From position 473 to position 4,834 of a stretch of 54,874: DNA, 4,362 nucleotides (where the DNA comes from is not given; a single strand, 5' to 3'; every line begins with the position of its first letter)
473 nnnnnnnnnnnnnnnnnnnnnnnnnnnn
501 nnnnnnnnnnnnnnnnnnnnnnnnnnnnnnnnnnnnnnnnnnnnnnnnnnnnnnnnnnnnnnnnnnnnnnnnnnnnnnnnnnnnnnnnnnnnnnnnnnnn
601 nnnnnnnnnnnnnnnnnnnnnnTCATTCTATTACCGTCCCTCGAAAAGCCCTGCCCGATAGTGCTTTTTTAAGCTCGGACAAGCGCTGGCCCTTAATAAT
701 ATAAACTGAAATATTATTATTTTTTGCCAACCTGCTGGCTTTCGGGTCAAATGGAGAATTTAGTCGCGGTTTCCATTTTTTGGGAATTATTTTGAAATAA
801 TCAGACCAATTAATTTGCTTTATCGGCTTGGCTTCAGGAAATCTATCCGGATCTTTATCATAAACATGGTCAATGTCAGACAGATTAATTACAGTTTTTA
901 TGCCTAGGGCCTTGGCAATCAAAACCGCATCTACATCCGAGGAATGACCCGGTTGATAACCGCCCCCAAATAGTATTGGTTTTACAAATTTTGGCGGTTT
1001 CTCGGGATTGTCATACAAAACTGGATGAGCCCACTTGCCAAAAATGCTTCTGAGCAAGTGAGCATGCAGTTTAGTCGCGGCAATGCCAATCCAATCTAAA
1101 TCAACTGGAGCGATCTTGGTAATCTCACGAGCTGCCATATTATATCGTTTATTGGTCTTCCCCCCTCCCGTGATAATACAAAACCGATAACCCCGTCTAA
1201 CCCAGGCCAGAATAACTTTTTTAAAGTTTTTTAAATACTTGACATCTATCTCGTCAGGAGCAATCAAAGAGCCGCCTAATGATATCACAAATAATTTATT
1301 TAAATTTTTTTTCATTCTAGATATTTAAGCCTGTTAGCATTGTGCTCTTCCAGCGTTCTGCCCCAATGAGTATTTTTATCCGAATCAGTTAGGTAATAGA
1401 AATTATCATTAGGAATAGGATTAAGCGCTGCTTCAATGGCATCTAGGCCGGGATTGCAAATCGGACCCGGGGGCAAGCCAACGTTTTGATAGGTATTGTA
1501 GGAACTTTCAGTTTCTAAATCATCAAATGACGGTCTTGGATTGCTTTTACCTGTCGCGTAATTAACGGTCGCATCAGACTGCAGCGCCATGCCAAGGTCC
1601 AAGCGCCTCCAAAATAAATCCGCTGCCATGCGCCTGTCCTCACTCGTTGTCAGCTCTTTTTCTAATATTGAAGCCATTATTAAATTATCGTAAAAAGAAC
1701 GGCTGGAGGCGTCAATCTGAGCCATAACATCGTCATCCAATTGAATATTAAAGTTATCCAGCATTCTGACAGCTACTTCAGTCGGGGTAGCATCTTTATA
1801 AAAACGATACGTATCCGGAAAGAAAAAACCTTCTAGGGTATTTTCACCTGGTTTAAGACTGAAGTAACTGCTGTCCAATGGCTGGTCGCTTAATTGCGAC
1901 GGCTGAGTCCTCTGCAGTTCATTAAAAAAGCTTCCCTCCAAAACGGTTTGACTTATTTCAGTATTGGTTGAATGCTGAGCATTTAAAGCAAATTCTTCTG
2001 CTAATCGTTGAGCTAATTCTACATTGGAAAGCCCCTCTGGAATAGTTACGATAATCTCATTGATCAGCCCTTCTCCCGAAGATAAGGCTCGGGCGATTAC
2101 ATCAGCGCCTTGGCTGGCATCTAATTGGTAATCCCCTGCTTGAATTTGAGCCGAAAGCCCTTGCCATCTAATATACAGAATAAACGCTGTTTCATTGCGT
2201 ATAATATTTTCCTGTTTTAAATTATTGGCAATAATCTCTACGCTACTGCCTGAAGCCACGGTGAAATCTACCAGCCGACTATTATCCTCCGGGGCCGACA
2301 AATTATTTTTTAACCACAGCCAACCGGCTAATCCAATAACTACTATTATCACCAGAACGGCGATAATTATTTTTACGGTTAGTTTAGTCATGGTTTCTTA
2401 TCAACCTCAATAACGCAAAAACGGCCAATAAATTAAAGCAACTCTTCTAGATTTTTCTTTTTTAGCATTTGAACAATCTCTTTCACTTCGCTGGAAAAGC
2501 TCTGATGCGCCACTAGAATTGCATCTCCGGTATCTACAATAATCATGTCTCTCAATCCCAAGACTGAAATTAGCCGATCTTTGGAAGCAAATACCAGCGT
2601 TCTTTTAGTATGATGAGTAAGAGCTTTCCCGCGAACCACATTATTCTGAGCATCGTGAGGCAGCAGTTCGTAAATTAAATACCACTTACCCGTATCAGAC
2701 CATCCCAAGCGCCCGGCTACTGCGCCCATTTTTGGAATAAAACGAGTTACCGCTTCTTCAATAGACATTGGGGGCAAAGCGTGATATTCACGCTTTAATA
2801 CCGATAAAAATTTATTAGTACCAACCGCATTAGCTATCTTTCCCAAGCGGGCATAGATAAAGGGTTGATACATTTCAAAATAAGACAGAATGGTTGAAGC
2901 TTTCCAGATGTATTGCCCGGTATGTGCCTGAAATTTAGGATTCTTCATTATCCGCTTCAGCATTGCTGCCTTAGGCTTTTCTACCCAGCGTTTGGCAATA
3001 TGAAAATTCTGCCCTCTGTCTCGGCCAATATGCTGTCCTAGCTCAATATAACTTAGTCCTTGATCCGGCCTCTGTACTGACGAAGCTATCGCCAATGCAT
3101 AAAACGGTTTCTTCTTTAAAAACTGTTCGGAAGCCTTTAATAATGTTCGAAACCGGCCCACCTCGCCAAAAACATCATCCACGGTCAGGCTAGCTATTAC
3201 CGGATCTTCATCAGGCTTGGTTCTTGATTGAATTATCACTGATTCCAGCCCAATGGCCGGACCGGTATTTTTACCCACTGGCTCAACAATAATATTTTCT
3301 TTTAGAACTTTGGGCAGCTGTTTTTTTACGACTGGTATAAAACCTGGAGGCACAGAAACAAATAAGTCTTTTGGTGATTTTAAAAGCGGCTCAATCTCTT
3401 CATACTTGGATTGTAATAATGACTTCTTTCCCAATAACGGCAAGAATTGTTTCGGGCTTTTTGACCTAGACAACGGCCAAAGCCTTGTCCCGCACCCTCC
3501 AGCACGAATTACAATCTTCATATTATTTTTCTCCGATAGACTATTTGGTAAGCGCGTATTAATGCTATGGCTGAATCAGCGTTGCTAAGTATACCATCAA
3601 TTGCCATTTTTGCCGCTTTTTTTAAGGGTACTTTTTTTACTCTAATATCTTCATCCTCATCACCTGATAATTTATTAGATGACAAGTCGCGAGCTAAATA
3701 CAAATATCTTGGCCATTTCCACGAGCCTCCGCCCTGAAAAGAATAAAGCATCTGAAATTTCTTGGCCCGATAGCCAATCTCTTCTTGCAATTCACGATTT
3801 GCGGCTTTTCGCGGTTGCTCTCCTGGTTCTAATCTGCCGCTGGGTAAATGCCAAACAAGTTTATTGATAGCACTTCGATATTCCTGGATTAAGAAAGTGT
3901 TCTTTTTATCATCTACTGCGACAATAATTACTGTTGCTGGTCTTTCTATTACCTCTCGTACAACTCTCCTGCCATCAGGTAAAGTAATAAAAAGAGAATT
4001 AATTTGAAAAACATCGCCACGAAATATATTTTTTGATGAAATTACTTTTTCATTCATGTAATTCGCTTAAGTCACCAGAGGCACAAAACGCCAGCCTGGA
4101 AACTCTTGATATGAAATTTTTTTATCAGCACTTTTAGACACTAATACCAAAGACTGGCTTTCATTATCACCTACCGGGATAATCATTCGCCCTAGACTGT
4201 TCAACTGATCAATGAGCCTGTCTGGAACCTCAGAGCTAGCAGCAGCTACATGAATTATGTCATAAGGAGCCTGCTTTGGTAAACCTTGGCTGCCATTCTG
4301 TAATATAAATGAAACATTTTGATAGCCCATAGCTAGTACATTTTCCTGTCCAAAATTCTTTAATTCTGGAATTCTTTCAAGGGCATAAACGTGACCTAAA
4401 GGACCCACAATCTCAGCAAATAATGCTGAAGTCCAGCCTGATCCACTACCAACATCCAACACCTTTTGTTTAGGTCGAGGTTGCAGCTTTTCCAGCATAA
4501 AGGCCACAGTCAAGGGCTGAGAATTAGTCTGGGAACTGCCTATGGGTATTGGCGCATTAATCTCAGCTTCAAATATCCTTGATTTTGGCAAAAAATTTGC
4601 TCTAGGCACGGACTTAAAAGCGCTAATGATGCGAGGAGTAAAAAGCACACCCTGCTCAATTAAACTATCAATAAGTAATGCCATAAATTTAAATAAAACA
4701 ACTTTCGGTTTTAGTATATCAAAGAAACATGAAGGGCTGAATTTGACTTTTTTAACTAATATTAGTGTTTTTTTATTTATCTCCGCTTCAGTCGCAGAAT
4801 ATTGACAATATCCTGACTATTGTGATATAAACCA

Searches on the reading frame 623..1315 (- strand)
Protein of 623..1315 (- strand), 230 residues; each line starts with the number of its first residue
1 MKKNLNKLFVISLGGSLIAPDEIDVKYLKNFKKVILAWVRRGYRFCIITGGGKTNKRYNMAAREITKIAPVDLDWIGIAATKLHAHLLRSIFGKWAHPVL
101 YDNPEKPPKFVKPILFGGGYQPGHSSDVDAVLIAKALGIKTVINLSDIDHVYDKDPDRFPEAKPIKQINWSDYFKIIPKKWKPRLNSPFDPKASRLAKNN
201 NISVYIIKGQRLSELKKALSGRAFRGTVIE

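Call 98: search_protein_families(library=pfam, proteins=[window:623-1315:-], max_evalue=0.00001)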
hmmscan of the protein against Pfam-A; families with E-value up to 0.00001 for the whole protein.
window:623-1315:- (230 aa): 1 family
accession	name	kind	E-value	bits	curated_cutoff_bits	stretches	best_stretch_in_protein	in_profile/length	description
PF00696.33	AA_kinase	-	1.7e-27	97.1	24.9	2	120-207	143-233/234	Amino acid kinase family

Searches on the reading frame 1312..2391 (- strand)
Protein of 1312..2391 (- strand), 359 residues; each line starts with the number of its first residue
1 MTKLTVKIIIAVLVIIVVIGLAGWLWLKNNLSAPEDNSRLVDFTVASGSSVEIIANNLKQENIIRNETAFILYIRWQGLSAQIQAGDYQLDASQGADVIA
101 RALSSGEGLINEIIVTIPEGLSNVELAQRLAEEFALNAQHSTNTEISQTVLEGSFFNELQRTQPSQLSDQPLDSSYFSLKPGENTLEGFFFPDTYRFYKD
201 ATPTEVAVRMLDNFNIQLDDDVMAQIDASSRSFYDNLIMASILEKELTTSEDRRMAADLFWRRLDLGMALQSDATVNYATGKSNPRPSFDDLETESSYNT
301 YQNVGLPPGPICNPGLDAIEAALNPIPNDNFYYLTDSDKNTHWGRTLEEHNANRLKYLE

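Call 98: search_protein_families(library=pfam, proteins=[window:1312-2391:-], max_evalue=0.00001)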
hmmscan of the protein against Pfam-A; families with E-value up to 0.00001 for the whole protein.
window:1312-2391:- (359 aa): 1 family
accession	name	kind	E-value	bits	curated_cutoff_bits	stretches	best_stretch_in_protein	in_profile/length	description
PF02618.21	YceG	-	8e-76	255.6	32.4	1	43-354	1-273/275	YceG-like family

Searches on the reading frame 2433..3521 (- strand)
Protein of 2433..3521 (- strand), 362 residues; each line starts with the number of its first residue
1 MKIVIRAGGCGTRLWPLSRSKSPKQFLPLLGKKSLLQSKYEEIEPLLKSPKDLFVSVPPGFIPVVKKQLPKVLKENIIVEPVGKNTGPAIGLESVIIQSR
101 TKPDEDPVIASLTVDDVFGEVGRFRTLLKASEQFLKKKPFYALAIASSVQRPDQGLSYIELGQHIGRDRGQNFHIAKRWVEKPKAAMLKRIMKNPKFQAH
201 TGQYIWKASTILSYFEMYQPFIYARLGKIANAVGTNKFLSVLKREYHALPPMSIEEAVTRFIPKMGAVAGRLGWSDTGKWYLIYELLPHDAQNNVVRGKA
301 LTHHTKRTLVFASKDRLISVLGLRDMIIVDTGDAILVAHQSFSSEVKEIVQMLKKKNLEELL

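Call 98: search_protein_families(library=pfam, proteins=[window:2433-3521:-], max_evalue=0.00001)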
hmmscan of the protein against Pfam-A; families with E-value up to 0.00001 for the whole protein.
window:2433-3521:- (362 aa): 2 families
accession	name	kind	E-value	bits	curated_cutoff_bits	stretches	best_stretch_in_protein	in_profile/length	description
PF00483.29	NTP_transferase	-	1.8e-17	64.2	21.2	1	4-291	3-243/245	Nucleotidyl transferase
PF22640.1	ManC_GMP_beta-helix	-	6.4e-12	45.6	27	1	305-353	8-55/55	MannoseP isomerase/GMP-like beta-helix domain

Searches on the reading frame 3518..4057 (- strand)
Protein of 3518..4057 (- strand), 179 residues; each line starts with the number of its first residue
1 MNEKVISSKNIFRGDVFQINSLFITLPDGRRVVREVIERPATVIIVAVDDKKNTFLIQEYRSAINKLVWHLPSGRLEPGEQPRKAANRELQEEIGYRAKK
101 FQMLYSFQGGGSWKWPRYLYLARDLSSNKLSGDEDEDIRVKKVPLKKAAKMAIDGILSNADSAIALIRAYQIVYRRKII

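Call 98: search_protein_families(library=pfam, proteins=[window:3518-4057:-], max_evalue=0.00001)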
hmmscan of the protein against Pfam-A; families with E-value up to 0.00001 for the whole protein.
window:3518-4057:- (179 aa): 1 family
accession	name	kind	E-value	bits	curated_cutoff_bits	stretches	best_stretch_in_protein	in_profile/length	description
PF00293.34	NUDIX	-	1.9e-16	60.7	21.1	1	39-148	2-118/134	NUDIX domain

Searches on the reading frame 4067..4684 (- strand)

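Call 98: search_protein_families(library=pfam, proteins=[window:4067-4684:-], max_evalue=0.00001)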
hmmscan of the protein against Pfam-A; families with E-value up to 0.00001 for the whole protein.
window:4067-4684:- (205 aa): 5 families
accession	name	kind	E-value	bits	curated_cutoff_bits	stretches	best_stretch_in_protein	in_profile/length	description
PF01135.25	PCMT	-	3e-56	191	20.3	1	4-204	6-206/210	Protein-L-isoaspartate(D-aspartate) O-methyltransferase (PCMT)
PF13847.12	Methyltransf_31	-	2.1e-09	37.6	27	1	71-155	3-95/145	Methyltransferase domain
PF01209.24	Ubie_methyltran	-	3.9e-06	26.8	20.1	1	63-172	39-147/233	ubiE/COQ5 methyltransferase family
PF13649.12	Methyltransf_25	-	7.5e-06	27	27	1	75-156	1-80/97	Methyltransferase domain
PF00398.26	RrnaAD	-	8.6e-06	25.5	24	1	59-133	18-87/263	Ribosomal RNA adenine dimethylase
